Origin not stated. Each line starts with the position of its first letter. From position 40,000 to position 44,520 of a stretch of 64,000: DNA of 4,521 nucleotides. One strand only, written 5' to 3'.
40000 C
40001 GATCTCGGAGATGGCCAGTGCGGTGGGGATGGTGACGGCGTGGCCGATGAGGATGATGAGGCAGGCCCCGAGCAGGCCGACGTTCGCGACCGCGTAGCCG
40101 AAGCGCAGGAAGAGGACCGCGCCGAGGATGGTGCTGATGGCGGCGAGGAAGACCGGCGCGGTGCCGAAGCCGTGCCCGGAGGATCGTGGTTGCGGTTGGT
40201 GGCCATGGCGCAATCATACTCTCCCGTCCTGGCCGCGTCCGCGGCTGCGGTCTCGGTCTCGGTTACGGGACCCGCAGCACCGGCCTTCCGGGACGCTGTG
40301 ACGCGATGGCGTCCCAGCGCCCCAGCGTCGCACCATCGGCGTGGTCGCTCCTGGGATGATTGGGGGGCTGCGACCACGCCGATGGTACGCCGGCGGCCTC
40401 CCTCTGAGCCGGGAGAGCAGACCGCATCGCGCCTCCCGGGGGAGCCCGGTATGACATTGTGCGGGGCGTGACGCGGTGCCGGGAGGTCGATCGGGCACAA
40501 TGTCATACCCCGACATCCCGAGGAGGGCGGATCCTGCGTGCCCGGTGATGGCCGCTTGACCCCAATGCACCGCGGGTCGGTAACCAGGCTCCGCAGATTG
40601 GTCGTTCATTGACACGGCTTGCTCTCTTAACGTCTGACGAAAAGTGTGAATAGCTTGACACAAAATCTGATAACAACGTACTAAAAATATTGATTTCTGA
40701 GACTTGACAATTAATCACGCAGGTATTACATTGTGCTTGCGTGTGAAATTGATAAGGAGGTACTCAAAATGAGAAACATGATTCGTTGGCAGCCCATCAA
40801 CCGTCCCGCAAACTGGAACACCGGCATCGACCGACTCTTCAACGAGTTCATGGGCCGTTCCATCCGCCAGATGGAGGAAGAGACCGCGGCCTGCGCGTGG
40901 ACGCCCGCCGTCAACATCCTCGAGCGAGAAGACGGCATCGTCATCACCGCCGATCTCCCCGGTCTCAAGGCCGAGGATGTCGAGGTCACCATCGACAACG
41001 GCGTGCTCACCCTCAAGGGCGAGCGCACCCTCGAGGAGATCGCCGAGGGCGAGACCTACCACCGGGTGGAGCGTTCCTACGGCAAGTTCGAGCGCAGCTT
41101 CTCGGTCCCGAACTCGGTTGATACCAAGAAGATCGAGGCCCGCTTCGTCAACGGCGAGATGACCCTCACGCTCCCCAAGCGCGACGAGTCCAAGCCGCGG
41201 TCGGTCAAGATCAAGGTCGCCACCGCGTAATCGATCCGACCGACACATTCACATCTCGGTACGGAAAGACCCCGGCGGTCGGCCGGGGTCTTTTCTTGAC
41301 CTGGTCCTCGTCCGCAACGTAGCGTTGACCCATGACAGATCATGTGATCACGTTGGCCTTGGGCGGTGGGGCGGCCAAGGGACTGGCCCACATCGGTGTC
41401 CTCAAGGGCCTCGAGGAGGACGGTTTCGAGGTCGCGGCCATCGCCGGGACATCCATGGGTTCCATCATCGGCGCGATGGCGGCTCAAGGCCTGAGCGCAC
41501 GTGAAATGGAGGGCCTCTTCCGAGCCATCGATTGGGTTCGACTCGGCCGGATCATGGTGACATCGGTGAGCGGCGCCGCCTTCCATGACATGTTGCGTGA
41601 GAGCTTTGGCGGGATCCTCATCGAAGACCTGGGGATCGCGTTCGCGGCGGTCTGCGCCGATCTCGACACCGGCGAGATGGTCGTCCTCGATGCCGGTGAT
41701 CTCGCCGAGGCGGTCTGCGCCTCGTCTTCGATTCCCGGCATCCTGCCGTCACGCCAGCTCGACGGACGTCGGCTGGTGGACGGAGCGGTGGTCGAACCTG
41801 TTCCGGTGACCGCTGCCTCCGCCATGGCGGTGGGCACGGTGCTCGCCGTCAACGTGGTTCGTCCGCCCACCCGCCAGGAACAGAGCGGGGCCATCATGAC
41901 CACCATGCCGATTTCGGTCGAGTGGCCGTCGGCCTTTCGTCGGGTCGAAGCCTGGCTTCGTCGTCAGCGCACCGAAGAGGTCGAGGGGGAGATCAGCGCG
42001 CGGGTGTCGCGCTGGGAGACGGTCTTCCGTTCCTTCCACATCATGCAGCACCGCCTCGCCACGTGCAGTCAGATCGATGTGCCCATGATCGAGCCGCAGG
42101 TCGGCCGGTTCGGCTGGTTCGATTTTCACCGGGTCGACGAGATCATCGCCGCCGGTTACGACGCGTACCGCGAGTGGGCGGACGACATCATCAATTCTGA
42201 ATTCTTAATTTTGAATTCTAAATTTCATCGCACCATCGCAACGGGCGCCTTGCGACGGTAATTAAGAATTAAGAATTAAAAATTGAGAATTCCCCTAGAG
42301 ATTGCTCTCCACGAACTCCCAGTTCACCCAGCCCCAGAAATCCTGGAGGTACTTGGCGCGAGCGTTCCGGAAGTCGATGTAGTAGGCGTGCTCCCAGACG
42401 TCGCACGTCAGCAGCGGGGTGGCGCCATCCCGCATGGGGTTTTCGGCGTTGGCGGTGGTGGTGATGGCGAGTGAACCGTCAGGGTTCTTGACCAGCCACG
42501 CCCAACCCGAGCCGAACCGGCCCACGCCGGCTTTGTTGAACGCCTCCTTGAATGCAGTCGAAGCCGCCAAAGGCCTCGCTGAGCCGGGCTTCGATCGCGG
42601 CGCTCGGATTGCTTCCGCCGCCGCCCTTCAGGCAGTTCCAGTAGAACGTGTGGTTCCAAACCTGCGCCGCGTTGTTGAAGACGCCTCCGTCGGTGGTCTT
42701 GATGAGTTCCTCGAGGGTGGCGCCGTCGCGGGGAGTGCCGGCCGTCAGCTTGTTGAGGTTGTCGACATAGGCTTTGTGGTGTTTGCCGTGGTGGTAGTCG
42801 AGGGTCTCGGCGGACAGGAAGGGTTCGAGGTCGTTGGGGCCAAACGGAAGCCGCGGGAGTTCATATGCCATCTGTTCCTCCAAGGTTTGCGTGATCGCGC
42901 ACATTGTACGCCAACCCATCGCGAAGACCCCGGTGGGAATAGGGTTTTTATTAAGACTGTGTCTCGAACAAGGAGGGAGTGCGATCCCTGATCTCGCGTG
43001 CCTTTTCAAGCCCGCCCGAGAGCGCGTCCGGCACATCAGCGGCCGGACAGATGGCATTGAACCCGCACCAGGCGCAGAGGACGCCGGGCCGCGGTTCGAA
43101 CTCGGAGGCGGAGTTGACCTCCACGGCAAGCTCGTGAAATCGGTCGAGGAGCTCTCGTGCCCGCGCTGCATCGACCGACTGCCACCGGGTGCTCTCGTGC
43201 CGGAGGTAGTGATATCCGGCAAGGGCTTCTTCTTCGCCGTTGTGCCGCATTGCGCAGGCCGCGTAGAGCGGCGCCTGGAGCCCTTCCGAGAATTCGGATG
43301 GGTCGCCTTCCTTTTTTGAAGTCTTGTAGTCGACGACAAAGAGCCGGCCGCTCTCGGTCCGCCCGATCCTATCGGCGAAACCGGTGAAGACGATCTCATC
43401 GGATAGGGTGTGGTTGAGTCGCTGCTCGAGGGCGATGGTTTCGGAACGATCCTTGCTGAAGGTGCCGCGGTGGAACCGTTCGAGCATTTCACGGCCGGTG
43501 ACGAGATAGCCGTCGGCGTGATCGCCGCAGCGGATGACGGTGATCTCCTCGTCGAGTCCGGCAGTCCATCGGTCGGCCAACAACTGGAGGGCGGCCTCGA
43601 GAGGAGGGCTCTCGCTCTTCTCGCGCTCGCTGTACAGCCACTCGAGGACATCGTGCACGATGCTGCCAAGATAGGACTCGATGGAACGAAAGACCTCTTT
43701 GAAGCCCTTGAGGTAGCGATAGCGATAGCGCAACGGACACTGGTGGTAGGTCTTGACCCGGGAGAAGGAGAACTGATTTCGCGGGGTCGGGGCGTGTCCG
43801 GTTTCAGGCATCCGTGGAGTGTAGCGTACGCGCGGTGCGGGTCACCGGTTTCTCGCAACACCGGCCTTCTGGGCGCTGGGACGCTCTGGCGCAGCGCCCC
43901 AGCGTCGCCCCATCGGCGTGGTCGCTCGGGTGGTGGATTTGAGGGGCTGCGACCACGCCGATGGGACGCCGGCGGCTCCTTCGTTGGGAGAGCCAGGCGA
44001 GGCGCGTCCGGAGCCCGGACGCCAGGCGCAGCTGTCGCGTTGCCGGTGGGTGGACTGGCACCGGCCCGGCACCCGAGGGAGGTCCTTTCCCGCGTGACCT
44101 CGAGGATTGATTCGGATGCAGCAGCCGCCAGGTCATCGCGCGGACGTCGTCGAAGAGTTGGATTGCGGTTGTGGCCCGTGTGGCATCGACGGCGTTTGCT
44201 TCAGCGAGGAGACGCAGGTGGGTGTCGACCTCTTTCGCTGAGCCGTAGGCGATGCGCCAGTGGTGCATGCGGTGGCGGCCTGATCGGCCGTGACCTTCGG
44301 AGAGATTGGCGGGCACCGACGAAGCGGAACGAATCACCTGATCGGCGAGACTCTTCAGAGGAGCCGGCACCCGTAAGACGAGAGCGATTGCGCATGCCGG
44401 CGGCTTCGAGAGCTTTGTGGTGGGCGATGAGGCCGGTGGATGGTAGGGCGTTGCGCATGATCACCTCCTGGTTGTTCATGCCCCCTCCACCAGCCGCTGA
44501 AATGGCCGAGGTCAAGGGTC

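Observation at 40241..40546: R element: five copies in 20 kb with two long helices maintained by compensatory substitutions, suggesting a structured RNA or DNA element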

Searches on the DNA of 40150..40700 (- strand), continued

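Call 92: search_with_rna_model(model_id=R1, sources=[window, L003, L004, L005, L006, L007, L009, L012, L015, L021, L022, L023, L024, L026, L028, L030, L032, L033, L034, L037, L039, L043, L044, L046, L049, L051, L062, L066, L068, L073, L074, L076, L084, L085, L091, L092, L093, L094, L096, L097, L105, L111, L119, L120, L123, L124, L127, L133, L139, L144, L145, L151, L153, L156, L157, L158, L159, L160, L161, L162, L164, L167, L168, L170, L171, L173, L178, L182, L185, L187, L189, L190, L192, L193, L195, L198, L203, L206, L208, L210, L211, L212, L213, L216, L217, L219, L221, L224, L225, L226, L228, L229, L233, L234, L138, L179, L142, L150, L122, L125], max_evalue=1e-30, make_alignment=true)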
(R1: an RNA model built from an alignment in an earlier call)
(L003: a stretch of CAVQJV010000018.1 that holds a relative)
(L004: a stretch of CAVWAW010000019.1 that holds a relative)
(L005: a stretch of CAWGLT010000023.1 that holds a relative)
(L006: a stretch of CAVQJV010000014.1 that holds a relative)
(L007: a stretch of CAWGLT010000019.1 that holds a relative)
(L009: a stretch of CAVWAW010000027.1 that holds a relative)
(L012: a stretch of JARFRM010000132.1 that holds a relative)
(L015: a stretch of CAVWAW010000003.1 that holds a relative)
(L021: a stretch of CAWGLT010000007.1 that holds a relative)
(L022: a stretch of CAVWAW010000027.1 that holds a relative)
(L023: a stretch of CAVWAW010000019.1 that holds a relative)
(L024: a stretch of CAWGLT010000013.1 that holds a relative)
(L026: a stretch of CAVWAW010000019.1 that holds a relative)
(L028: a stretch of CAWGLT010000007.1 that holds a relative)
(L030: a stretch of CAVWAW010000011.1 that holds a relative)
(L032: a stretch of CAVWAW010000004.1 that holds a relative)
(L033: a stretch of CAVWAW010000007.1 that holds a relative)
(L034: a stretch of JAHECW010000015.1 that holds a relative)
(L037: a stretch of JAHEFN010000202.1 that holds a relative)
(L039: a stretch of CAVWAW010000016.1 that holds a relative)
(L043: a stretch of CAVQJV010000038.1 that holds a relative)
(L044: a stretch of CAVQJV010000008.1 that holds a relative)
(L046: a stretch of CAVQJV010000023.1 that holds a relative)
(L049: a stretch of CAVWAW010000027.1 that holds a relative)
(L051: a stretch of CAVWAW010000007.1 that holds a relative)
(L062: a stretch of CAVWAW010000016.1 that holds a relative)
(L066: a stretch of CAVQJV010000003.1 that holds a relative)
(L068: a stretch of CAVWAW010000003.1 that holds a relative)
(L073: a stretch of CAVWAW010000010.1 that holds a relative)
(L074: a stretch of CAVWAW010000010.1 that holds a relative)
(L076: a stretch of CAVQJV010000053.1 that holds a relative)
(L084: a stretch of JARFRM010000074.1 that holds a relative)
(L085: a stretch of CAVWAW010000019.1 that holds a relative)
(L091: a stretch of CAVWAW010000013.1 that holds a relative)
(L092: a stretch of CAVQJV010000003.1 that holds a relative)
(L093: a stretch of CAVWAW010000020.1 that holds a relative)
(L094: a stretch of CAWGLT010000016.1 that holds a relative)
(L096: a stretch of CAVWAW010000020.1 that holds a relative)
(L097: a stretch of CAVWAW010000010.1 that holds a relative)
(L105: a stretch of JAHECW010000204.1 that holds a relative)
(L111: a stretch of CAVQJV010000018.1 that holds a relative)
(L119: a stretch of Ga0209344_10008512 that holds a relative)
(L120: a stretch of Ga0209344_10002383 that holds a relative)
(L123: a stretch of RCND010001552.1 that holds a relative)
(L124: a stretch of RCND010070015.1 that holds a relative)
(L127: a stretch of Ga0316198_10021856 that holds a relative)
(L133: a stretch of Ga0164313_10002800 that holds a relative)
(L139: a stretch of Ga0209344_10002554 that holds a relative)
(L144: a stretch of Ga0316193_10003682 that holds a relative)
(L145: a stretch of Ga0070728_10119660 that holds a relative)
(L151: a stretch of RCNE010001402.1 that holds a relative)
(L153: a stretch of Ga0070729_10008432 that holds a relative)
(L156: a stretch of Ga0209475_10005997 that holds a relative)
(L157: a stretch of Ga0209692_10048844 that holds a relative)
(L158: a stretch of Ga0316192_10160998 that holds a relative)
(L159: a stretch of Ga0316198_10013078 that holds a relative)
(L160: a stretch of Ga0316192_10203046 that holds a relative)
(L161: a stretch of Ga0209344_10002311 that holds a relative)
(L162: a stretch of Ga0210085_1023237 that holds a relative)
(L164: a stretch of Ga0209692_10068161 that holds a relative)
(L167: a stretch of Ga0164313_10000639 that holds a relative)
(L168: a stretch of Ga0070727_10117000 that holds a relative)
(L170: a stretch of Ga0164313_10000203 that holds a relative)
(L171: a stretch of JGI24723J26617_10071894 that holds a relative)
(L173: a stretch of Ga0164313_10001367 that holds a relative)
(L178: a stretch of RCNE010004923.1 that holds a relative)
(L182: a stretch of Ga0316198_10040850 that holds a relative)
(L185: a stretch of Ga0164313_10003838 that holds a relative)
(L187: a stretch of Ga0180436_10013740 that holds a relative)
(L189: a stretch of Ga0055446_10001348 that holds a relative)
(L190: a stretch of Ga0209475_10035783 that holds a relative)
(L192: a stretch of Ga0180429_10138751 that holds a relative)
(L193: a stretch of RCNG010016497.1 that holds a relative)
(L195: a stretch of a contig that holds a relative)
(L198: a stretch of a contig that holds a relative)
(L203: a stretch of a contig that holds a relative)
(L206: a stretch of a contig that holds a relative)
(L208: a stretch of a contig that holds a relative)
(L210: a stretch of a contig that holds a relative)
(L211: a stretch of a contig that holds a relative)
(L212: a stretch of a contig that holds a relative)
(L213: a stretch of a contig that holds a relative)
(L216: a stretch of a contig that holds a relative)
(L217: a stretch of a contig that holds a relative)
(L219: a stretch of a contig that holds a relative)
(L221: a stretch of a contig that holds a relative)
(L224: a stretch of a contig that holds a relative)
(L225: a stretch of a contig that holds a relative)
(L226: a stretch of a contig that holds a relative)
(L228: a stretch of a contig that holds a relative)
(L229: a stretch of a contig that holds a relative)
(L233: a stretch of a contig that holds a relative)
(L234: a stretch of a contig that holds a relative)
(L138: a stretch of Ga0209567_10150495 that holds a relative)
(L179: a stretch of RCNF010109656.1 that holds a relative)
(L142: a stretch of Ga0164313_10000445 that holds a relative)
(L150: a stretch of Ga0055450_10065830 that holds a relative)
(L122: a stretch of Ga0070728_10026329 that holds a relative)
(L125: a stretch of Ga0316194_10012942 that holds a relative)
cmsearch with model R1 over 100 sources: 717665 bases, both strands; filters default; matches with E-value up to 1e-30: 148.
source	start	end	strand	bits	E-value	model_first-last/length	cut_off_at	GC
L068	4560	4850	-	306.7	1.7e-94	1-291/291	no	0.7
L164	1465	1756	-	303.6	1.5e-93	1-291/291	no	0.69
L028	333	622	+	302.8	2.8e-93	1-291/291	no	0.69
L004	2715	3006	-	302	4.8e-93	1-291/291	no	0.67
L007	4964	5254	-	301.4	7.5e-93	1-291/291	no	0.7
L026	7637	7928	+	301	1e-92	1-291/291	no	0.71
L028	839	1128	+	300.5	1.5e-92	1-291/291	no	0.71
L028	1748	2037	+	299.8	2.5e-92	1-291/291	no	0.7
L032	4910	5201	-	299.7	2.6e-92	1-291/291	no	0.69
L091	3620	3912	-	297.1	1.8e-91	1-291/291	no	0.72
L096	4028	4319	+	296.7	2.2e-91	1-291/291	no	0.73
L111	4679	4968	-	295.5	5.6e-91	1-291/291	no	0.7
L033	3203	3494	+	295.2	6.7e-91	1-291/291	no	0.69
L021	938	1228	-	294.8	8.8e-91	1-291/291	no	0.67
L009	4600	4889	+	294.5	1.1e-90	1-291/291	no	0.71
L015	1163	1454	-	294.3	1.3e-90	1-291/291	no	0.69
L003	3570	3860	+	293.3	2.6e-90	1-291/291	no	0.71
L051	6191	6479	+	292.4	5.3e-90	1-291/291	no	0.69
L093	1263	1555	+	291.4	1.1e-89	1-291/291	no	0.72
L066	5904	6193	+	290.8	1.6e-89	1-291/291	no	0.66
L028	1270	1560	+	290.1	2.8e-89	1-291/291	no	0.71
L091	4079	4371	-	289.9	3.2e-89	1-291/291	no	0.73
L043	3919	4209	-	289.6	3.9e-89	1-291/291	no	0.73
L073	7241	7532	+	289.5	4.1e-89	1-291/291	no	0.71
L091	3161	3453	-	289.3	4.8e-89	1-291/291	no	0.73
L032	5353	5644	-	288.9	6.6e-89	1-291/291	no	0.68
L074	467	758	+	288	1.3e-88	1-291/291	no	0.71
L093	2572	2864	+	287.3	2.1e-88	1-291/291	no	0.72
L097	7551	7841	+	286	5.4e-88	1-291/291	no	0.69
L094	6856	7146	+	284.7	1.3e-87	1-291/291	no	0.72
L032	5796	6085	-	280.7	2.4e-86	1-291/291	no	0.69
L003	4249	4540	+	280.7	2.5e-86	1-291/291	no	0.72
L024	3481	3770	-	280.1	3.8e-86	1-291/291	no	0.73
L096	4468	4760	+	279.7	4.9e-86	1-291/291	no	0.73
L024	3057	3348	-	279.2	7.2e-86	1-291/291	no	0.73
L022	7370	7658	+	278.5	1.3e-85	1-291/291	no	0.7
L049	787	1076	-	278.1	1.6e-85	1-291/291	no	0.7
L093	823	1114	+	275.8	8.8e-85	1-291/291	no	0.73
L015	2380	2672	-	272.6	9.1e-84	1-291/291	no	0.7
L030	1514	1806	+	270.1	5.3e-83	1-291/291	no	0.68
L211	822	1113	+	268.7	1.5e-82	1-291/291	no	0.72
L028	2180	2471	+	266.8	5.8e-82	1-291/291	no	0.7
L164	553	844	-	266.1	9.4e-82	1-291/291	no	0.71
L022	7729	8000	+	265.5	1.5e-81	1-271/291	3'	0.7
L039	370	658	+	264.3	3.5e-81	1-291/291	no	0.73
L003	4761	5051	+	264.2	3.9e-81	1-291/291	no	0.71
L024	2634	2924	-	260.8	4.5e-80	1-291/291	no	0.76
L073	1980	2265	+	259.1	1.5e-79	1-291/291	no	0.67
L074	2171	2458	+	258.9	1.8e-79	1-291/291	no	0.68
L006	1974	2261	-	254.3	5.1e-78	1-291/291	no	0.75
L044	1316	1614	-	250.1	1e-76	1-291/291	no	0.7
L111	5012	5304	+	247.9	5.1e-76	1-291/291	no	0.7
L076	7293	7577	-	247.8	5.4e-76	1-291/291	no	0.7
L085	6485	6772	+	247.3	7.8e-76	1-291/291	no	0.67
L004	3163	3453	-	245.4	3.2e-75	1-291/291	no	0.67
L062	4029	4317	+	245.3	3.4e-75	1-291/291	no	0.71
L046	2011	2299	+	245.3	3.5e-75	1-291/291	no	0.68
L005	4025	4316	+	245.2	3.5e-75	1-291/291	no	0.72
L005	4481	4756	+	241.4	5.7e-74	1-291/291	no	0.72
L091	2657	2994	-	239.9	1.7e-73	1-291/291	no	0.73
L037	289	580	+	237.9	7.2e-73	1-291/291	no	0.68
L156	6389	6682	+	236.8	1.7e-72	1-291/291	no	0.67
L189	189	466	-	235.7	3.6e-72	1-291/291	no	0.68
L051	7542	7817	+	233.4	1.9e-71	1-291/291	no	0.68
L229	1344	1621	-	226.3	3.3e-69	1-291/291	no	0.67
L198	310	603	+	223.4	2.7e-68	1-291/291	no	0.65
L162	495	770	+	221.2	1.3e-67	1-291/291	no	0.68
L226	4229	4508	+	219.1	6e-67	1-291/291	no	0.67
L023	4577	4851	-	218.8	7.5e-67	1-291/291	no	0.67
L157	64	338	-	218.6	8.5e-67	1-291/291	no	0.66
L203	11659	11935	-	217.5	1.9e-66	1-291/291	no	0.68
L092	6560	6854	-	211.2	1.8e-64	1-291/291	no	0.68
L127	844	1118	+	208.2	1.6e-63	1-291/291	no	0.71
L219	4254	4528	+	207.2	3.2e-63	1-291/291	no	0.66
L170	1105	1379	+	205.4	1.2e-62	1-291/291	no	0.7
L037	2487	2764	-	205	1.6e-62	1-291/291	no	0.73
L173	195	477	+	204.4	2.5e-62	1-291/291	no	0.72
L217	6563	6829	+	204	3.4e-62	1-291/291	no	0.67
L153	61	336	-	204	3.4e-62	1-291/291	no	0.66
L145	720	995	-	202.2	1.2e-61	1-291/291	no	0.66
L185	4883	5173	+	201.9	1.6e-61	1-291/291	no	0.69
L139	1302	1581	-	200.2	5.1e-61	1-291/291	no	0.68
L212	6922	7199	+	199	1.3e-60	1-291/291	no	0.64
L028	1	191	+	198.1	2.3e-60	100-291/291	5'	0.71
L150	1011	1260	-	198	2.6e-60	29-291/291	no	0.72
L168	144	419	+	197.5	3.8e-60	1-291/291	no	0.65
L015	438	691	-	195.6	1.5e-59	1-291/291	no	0.67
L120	8740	9028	+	195.3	1.9e-59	1-291/291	no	0.69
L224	291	571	+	195.3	1.9e-59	1-291/291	no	0.66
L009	4986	5239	+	195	2.3e-59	1-291/291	no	0.7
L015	800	1053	-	194.4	3.6e-59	1-291/291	no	0.69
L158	530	808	+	194.1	4.4e-59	1-291/291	no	0.69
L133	32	311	+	194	4.5e-59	1-291/291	no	0.72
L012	3472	3733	-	191.7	2.5e-58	1-291/291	no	0.68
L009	5335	5589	+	190.3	6.9e-58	1-291/291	no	0.69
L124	564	838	+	190.2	7.5e-58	1-291/291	no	0.65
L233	1492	1765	-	189.2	1.6e-57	1-291/291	no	0.67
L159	4734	5010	-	189.1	1.6e-57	1-291/291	no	0.66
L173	7159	7439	+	187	7.6e-57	1-291/291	no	0.69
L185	10145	10437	+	186.8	8.9e-57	1-291/291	no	0.69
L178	2492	2769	-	185.8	1.8e-56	1-291/291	no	0.66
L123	12873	13152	-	185.7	1.9e-56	1-291/291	no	0.66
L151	8546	8823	-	184.3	5.2e-56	1-291/291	no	0.68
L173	6865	7145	+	183.4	1e-55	1-291/291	no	0.71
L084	5944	6216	-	180.2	1.1e-54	1-291/291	no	0.63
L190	2484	2756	+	179.8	1.3e-54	1-291/291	no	0.71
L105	4143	4426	-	179.5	1.7e-54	1-291/291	no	0.73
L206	383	668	+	179.5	1.7e-54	1-291/291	no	0.69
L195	2323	2599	+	178.7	3.1e-54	1-291/291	no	0.65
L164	144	377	-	178.6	3.2e-54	1-291/291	no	0.72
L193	528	813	+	178.6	3.3e-54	1-291/291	no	0.69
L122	3909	4167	+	172.5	2.7e-52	1-277/291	3'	0.71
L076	6805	7080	-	171.9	4e-52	1-291/291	no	0.73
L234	732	1014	-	171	8.2e-52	1-291/291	no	0.75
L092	3171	3447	+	167.8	8.2e-51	1-291/291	no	0.69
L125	5427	5679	-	167.2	1.2e-50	28-291/291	5'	0.69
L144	10575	10853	+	166.9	1.6e-50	1-291/291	no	0.71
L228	1673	1942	-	166.2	2.7e-50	1-291/291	no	0.66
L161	12118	12405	-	165.5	4.2e-50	1-291/291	no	0.68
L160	448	714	-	164.7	8e-50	1-291/291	no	0.66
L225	7612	7899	-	163.8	1.5e-49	1-291/291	no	0.68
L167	11517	11808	-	163.2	2.3e-49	1-291/291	no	0.73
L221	1987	2281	+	161.1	1.1e-48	1-291/291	no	0.74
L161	9747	10035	-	160.2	2e-48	1-291/291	no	0.67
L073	7790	8000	+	160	2.3e-48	1-208/291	3'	0.68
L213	4442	4733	+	159.4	3.6e-48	1-291/291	no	0.7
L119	4891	5173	+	159.1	4.3e-48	1-291/291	no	0.74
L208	1329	1610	+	155.7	5.2e-47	1-291/291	no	0.71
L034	1230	1510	-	155.4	6.5e-47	1-291/291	no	0.73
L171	173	457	+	155.2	7.7e-47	1-291/291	no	0.73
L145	1332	1549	-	154.2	1.6e-46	60-291/291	5'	0.64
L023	4394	4510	-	146.2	4.9e-44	155-271/291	no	0.72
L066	2039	2264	+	145.5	8.3e-44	44-286/291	no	0.7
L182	2014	2304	+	145.3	9.8e-44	1-291/291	no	0.7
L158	875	1159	+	145.2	1.1e-43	1-291/291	no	0.69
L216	66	360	-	144.7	1.5e-43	1-291/291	no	0.68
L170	2642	2883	+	133.1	6.5e-40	1-291/291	no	0.68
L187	6178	6471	+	132.3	1.2e-39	1-291/291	no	0.7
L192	883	1174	-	120.2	7.7e-36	1-291/291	no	0.71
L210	8327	8616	-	118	3.8e-35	1-291/291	no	0.67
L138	597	883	+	111.2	5.1e-33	1-291/291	no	0.68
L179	646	925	-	108.9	2.8e-32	1-291/291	no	0.68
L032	4426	4708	-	107.6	7e-32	1-291/291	no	0.69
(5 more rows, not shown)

Alignment A6: 148 matches aligned to the model, 526 columns, each read 5' to 3' on its own strand. Consensus structure (alignment columns), stored with it:
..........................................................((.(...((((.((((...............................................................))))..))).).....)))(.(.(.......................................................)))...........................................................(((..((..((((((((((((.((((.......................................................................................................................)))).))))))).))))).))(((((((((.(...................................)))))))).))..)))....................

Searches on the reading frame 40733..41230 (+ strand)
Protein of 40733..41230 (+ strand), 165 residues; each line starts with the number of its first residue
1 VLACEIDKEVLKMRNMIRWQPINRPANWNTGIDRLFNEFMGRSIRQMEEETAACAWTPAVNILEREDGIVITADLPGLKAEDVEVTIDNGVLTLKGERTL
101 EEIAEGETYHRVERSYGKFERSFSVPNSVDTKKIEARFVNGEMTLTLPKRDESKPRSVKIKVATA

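Call 21: search_protein_families(library=pfam, proteins=[window:40733-41230:+], max_evalue=0.01)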
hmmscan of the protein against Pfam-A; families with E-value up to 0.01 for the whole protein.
window:40733-41230:+ (165 aa): 2 families
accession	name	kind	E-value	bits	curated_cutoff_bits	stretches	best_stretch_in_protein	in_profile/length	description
PF00011.27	HSP20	-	3.6e-23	82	20.8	1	62-160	2-101/102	Hsp20/alpha crystallin family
PF17886.7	ArsA_HSP20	-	3.9e-05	23.6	22.5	1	66-144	1-60/63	HSP20-like domain found in ArsA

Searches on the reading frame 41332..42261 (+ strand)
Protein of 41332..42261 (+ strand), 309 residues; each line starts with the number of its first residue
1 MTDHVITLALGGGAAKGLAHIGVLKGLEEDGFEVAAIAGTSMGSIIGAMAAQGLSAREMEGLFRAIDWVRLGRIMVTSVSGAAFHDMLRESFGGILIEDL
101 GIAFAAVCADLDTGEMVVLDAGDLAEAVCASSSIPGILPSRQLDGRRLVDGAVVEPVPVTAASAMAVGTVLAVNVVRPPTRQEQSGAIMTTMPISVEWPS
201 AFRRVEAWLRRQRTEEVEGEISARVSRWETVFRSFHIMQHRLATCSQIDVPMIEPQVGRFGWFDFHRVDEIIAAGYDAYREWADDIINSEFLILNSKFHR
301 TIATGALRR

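Call 21: search_protein_families(library=pfam, proteins=[window:41332-42261:+], max_evalue=0.01)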
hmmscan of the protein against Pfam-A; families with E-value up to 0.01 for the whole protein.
window:41332-42261:+ (309 aa): 1 family
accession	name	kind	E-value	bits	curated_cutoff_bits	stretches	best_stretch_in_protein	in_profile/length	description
PF01734.28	Patatin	-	2.4e-26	93.6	27.7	1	8-162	1-190/191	Patatin-like phospholipase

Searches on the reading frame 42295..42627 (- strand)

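Call 21: search_protein_families(library=pfam, proteins=[window:42295-42627:-], max_evalue=0.01)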
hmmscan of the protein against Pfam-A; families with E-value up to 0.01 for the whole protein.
window:42295-42627:- (110 aa): 1 family
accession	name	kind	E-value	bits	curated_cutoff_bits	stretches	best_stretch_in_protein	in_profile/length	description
PF02777.23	Sod_Fe_C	-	5e-35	120.1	20.9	1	24-108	17-101/102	Iron/manganese superoxide dismutases, C-terminal domain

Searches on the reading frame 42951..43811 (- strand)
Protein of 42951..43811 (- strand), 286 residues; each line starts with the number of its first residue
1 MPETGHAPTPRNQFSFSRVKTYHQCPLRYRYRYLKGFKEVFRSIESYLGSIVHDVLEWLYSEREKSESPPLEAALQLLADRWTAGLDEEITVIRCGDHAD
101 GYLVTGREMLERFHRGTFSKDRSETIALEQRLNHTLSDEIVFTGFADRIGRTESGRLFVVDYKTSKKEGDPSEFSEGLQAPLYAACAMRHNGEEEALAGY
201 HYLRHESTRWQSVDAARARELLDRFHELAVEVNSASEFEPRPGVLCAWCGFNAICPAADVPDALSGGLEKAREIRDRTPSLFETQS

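Call 21: search_protein_families(library=pfam, proteins=[window:42951-43811:-], max_evalue=0.01)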
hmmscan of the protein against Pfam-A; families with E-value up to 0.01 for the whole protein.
window:42951-43811:- (286 aa): 1 family
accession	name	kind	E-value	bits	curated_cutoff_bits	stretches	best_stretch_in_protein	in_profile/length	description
PF12705.13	PDDEXK_1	-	1.5e-37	130.3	22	1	13-256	1-247/247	PD-(D/E)XK nuclease superfamily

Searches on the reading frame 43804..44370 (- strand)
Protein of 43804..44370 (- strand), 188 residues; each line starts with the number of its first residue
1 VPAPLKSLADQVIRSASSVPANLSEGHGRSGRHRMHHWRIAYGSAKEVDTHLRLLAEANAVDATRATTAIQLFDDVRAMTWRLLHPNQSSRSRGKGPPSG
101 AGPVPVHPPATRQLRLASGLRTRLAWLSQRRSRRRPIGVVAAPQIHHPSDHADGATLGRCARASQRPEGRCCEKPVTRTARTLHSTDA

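Call 21: search_protein_families(library=pfam, proteins=[window:43804-44370:-], max_evalue=0.01)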
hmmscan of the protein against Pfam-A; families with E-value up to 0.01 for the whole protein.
window:43804-44370:- (188 aa): 1 family
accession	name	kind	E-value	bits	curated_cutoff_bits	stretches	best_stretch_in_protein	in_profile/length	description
PF05635.17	23S_rRNA_IVP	-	1.7e-14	54.4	33.8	1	7-79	30-103/106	23S rRNA-intervening sequence protein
